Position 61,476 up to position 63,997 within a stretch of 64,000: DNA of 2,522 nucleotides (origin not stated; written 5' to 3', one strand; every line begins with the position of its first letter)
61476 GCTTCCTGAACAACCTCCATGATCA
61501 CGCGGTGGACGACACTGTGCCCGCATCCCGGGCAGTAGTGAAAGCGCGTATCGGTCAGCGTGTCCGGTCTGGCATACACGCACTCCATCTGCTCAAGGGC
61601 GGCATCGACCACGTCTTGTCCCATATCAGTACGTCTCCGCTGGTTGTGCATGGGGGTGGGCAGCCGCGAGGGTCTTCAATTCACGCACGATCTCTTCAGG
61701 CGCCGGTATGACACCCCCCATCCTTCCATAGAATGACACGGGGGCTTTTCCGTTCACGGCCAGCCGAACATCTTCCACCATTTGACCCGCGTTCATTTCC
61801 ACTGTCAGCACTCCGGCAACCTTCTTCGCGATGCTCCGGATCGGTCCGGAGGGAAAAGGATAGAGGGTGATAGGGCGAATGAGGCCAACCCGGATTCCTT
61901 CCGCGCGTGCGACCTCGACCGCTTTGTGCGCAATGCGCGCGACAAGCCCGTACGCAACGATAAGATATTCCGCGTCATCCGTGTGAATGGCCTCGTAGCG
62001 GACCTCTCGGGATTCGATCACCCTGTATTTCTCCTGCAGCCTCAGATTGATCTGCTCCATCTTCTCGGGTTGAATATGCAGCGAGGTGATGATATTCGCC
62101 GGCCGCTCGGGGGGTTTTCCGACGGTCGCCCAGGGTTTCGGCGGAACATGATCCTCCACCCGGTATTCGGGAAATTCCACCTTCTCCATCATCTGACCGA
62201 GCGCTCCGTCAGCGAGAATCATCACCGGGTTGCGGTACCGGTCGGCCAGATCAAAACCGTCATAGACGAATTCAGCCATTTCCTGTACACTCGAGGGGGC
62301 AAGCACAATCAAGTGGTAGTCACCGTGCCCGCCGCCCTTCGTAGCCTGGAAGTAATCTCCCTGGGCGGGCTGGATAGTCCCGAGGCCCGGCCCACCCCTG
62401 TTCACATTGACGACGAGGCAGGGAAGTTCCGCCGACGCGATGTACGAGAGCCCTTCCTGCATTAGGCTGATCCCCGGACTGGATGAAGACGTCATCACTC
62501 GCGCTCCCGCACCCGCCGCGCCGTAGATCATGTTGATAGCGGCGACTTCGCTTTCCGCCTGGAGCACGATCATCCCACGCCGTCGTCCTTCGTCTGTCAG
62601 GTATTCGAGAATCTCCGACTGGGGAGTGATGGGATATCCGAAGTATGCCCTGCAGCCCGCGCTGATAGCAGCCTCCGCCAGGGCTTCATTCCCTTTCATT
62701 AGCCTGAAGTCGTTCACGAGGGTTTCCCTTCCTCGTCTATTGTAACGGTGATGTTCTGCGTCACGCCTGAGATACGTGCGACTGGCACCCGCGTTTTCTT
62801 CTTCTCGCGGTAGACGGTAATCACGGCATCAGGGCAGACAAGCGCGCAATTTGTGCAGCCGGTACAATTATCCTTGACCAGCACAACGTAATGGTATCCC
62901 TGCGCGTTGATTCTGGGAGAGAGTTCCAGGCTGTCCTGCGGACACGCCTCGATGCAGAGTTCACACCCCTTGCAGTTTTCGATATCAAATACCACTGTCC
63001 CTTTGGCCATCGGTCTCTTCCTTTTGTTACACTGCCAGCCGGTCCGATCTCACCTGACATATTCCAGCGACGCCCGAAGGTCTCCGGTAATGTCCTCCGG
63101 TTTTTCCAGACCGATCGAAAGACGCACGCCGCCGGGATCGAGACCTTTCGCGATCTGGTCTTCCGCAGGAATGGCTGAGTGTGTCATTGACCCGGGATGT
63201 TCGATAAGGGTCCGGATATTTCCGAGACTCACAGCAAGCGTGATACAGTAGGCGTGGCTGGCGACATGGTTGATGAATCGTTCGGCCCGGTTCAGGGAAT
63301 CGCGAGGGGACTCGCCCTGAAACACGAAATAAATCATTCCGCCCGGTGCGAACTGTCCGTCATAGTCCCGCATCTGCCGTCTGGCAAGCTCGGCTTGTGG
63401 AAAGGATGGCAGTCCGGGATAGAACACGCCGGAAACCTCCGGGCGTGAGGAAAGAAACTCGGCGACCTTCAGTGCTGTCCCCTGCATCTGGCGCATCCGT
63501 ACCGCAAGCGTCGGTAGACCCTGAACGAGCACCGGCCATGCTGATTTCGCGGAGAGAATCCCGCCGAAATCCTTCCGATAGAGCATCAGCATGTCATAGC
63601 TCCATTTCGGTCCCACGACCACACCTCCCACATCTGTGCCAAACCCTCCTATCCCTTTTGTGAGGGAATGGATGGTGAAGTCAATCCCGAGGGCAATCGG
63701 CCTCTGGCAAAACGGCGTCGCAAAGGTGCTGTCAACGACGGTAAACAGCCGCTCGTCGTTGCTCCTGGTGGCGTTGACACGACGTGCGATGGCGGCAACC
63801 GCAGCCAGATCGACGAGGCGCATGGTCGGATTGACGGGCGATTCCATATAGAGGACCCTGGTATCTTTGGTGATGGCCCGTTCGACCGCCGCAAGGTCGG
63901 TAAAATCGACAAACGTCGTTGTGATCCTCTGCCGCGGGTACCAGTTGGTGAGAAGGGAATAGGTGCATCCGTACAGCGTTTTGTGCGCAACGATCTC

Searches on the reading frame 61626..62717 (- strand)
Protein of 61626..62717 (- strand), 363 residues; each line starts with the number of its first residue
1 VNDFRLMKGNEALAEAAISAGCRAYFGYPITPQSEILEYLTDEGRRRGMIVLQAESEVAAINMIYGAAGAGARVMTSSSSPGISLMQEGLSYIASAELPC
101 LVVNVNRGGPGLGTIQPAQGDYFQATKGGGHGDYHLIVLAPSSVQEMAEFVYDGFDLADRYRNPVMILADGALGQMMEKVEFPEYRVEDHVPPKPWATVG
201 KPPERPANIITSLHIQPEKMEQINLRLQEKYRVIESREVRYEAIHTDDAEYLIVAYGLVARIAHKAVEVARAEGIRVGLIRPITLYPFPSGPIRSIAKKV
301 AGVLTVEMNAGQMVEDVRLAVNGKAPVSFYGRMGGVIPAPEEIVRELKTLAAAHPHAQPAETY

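Call 17: search_protein_families(library=ncbifam, proteins=[window:61626-62717:-], max_evalue=0.00001)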
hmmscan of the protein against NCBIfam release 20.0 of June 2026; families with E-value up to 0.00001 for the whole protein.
window:61626-62717:- (363 aa): 13 families
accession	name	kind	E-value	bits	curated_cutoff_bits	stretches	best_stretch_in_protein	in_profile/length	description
NF005507.0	PRK07119.1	subfamily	7.4e-167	554.5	399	1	5-351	5-349/352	3-methyl-2-oxobutanoate dehydrogenase subunit VorB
NF006412.0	PRK08659.1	equivalog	1.5e-95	320.6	411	2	3-185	4-186/378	2-oxoacid:acceptor oxidoreductase subunit alpha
TIGR03710.1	OAFO_sf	subfamily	1e-72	245.6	482.75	2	5-191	194-380/561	2-oxoacid:acceptor oxidoreductase subunit alpha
NF007206.0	PRK09627.1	equivalog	4.9e-69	233.1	579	2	7-185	6-184/375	2-oxoglutarate synthase subunit alpha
NF041170.1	Oxoac_fdxalpha_Archa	equivalog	4.8e-44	150.7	800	2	6-184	237-426/636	2-oxoacid:ferredoxin oxidoreductase subunit alpha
TIGR03336.1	IOR_alpha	equivalog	3.5e-27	95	650.9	1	5-346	3-326/595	indolepyruvate ferredoxin oxidoreductase subunit alpha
NF040682.1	PorA_Arch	equivalog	5.2e-27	94.8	550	1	5-309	4-321/387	pyruvate synthase subunit PorA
NF006232.0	PRK08366.1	equivalog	6.7e-24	84.2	646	1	6-194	9-195/394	2-ketoisovalerate ferredoxin oxidoreductase subunit alpha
NF045764.1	PhenlGlyoxDHPadG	equivalog_domain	6.3e-22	77.6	700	2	7-189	5-186/398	NADH-dependent phenylglyoxylate dehydrogenase subunit alpha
NF006233.0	PRK08367.1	equivalog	1.5e-20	73.4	625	1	5-310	5-323/394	pyruvate ferredoxin oxidoreductase subunit alpha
NF007201.0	PRK09622.1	equivalog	4.9e-20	71.8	590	1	3-173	9-177/405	2-oxoacid:ferredoxin oxidoreductase subunit alpha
NF045791.1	OxalOxredalpha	equivalog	1.1e-13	51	500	1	4-323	4-344/395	oxalate oxidoreductase subunit alpha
TIGR02176.1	pyruv_ox_red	equivalog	2.8e-07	28.8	911.35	0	5-291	2-307/1167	pyruvate:ferredoxin (flavodoxin) oxidoreductase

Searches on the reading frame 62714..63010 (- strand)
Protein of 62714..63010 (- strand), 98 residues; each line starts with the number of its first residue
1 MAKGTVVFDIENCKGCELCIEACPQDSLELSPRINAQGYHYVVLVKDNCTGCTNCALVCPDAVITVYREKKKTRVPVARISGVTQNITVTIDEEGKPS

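Call 17: search_protein_families(library=ncbifam, proteins=[window:62714-63010:-], max_evalue=0.00001)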
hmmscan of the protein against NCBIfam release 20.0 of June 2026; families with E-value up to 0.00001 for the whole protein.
window:62714-63010:- (98 aa): 40 families (the best 25 are shown)
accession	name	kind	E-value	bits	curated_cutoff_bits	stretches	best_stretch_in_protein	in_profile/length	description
NF007205.0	PRK09626.1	equivalog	1.6e-13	50.6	93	1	5-70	11-77/105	2-oxoglutarate-acceptor oxidoreductase subunit OorD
NF042987.1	OGOR_delta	exception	5.8e-13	48.8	125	1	8-66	28-87/89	2-oxoglutarate ferredoxin oxidoreductase subunit delta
TIGR02179.1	PorD_KorD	subfamily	1.8e-12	47.2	60.05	0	42-71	20-49/78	2-oxoacid:acceptor oxidoreductase, delta subunit, pyruvate/2-ketoisovalerate family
NF006221.0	PRK08348.1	subfamily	9.4e-12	44.8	124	0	3-34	36-67/136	NADH-plastoquinone oxidoreductase subunit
NF040684.1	PorD_Arch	equivalog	2.3e-11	43.6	120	0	4-30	55-81/85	pyruvate synthase subunit PorD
NF042909.1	FMH_DH_FwdF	exception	1.8e-10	40.5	375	1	3-73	249-320/336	tungsten-dependent formylmethanofuran dehydrogenase subunit FwdF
TIGR01944.1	rnfB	subfamily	1.2e-09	38.1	68.7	1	5-74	107-170/190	RnfABCDGE type electron transport complex subunit B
NF005506.0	PRK07118.1-5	equivalog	1.7e-09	37.5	388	0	41-81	164-203/279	Fe-S cluster domain-containing protein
TIGR01971.1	NuoI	subfamily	7.2e-09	35.3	113.05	1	24-73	19-68/121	NADH-quinone oxidoreductase, chain I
NF040864.1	HgcB_ferredoxin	equivalog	7.8e-09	35.3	99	0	44-72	11-39/93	mercury methylation ferredoxin HgcB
NF043039.1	HgcAB_like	equivalog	1.3e-08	34.8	285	0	38-76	291-329/350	HgcAB-like fusion protein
NF045790.1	OxalOxreddelta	equivalog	1.7e-08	34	230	0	43-74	256-287/316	oxalate oxidoreductase subunit delta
NF045797.1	DsrO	equivalog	1.8e-08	34.1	200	0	2-27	124-149/235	sulfate reduction electron transfer complex DsrMKJOP subunit DsrO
NF007203.0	PRK09624.1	equivalog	3.8e-08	33.5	171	0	5-30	75-100/105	pyuvate ferredoxin oxidoreductase subunit delta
NF004541.0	PRK05888.2-2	equivalog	4.8e-08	33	217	0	41-72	55-86/168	NADH-quinone oxidoreductase subunit NuoI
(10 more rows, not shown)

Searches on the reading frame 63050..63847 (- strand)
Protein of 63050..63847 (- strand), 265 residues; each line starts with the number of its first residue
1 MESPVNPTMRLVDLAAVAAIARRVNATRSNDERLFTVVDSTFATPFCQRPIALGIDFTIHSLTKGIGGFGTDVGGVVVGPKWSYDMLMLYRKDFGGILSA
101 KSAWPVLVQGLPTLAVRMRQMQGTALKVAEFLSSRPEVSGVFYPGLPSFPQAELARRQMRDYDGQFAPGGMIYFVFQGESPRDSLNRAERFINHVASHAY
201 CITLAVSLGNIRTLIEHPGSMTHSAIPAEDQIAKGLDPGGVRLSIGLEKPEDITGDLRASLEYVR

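Call 17: search_protein_families(library=ncbifam, proteins=[window:63050-63847:-], max_evalue=0.00001)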
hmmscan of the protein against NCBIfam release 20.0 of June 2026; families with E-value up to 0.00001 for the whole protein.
window:63050-63847:- (265 aa): 42 families (the best 25 are shown)
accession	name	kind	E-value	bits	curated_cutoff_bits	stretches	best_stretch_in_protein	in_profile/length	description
TIGR01328.1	met_gam_lyase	equivalog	3.9e-60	203.8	549.7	1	1-262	150-389/391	methionine gamma-lyase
NF005695.0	PRK07503.1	equivalog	2.7e-59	200.9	666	1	1-263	156-396/403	methionine gamma-lyase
NF005263.0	PRK06767.1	equivalog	1.9e-55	188.4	617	1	1-263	152-385/392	methionine gamma-lyase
NF004876.0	PRK06234.1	subfamily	3e-52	178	666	1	1-264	155-398/400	methionine gamma-lyase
NF006003.0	PRK08133.1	equivalog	3.7e-52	177.3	522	1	1-261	157-394/396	O-succinylhomoserine sulfhydrylase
NF004821.0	PRK06176.1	equivalog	8.1e-51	173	642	1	1-262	140-377/380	cystathionine gamma-synthase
TIGR01325.1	O_suc_HS_sulf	equivalog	1.1e-50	172.3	510.05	1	1-260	145-379/380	O-succinylhomoserine sulfhydrylase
NF006097.0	PRK08249.1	equivalog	8.7e-50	169.2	600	1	1-264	157-396/402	cystathionine gamma-synthase family protein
NF005871.0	PRK07811.1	equivalog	2.5e-49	167.9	513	1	1-262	152-387/389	cystathionine gamma-synthase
NF005810.0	PRK07671.1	equivalog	7.2e-48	163.5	594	1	1-261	140-376/377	bifunctional cystathionine gamma-lyase/homocysteine desulfhydrase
NF005455.0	PRK07049.1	equivalog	2.6e-45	154.9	504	1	1-262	180-425/427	cystathionine gamma-synthase family protein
NF005696.0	PRK07504.1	equivalog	4.2e-45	154.2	675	1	1-264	156-396/397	O-succinylhomoserine sulfhydrylase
NF005870.0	PRK07810.1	equivalog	1.1e-44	152.6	618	1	2-261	165-405/406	O-succinylhomoserine sulfhydrylase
NF005976.0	PRK08064.1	equivalog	1.2e-44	152.9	627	1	1-264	144-383/390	cystathionine beta-lyase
TIGR02080.1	O_succ_thio_ly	equivalog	1.7e-44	152.1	504.55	1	1-262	142-380/382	cystathionine gamma-synthase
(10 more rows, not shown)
